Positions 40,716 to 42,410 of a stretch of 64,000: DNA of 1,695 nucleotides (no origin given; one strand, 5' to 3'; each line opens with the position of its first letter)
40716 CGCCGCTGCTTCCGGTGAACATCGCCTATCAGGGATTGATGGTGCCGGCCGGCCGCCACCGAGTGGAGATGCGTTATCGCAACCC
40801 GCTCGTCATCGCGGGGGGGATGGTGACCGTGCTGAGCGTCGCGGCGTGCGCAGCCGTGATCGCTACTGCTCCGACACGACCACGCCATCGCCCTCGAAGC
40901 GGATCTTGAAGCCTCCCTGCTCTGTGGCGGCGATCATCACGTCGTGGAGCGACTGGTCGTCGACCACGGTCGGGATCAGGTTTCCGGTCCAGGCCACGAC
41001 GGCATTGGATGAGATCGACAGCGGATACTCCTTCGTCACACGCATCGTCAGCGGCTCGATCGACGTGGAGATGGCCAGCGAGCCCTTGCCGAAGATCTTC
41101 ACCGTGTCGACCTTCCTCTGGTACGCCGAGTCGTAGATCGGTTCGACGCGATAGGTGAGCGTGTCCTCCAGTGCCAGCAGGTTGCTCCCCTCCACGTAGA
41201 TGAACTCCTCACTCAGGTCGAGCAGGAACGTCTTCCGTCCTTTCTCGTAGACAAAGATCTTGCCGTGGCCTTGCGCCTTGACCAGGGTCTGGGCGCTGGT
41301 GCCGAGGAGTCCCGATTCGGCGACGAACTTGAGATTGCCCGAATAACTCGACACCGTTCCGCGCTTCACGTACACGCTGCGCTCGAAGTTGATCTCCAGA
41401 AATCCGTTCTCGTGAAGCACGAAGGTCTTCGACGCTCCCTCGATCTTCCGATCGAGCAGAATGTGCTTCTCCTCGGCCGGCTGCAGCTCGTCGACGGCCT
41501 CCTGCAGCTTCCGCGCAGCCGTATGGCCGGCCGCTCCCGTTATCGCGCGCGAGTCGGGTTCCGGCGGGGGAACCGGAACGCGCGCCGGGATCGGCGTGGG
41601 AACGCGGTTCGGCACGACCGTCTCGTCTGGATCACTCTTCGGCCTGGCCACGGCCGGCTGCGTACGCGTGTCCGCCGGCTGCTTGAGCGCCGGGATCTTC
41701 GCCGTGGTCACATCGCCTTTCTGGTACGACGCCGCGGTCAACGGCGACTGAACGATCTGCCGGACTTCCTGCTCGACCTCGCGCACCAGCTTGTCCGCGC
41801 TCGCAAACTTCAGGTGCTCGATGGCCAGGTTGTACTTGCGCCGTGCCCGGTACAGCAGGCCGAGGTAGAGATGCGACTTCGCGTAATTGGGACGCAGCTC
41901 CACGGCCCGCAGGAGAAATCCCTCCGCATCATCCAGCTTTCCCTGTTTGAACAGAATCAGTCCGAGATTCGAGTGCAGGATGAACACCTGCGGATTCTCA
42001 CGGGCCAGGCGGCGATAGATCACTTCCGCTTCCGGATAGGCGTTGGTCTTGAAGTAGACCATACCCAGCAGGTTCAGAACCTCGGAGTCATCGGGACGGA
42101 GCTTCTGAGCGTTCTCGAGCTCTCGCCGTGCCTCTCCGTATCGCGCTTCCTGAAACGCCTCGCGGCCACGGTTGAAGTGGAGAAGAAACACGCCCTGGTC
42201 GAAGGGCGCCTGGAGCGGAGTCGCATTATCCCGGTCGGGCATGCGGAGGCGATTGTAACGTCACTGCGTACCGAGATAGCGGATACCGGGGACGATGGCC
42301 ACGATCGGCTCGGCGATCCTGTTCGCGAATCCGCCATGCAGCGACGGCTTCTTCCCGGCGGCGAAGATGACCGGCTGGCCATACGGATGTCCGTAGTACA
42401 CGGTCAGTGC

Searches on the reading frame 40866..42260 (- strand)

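Call 18: search_protein_families(library=ncbifam, proteins=[window:40866-42260:-], max_evalue=1e-10)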
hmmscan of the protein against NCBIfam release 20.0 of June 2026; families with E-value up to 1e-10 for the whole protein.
window:40866-42260:- (465 aa): 1 family
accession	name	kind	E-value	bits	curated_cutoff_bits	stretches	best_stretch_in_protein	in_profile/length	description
NF040959.1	MamA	equivalog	9.5e-14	51.3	200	1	41-152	87-198/204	magnetosome protein MamA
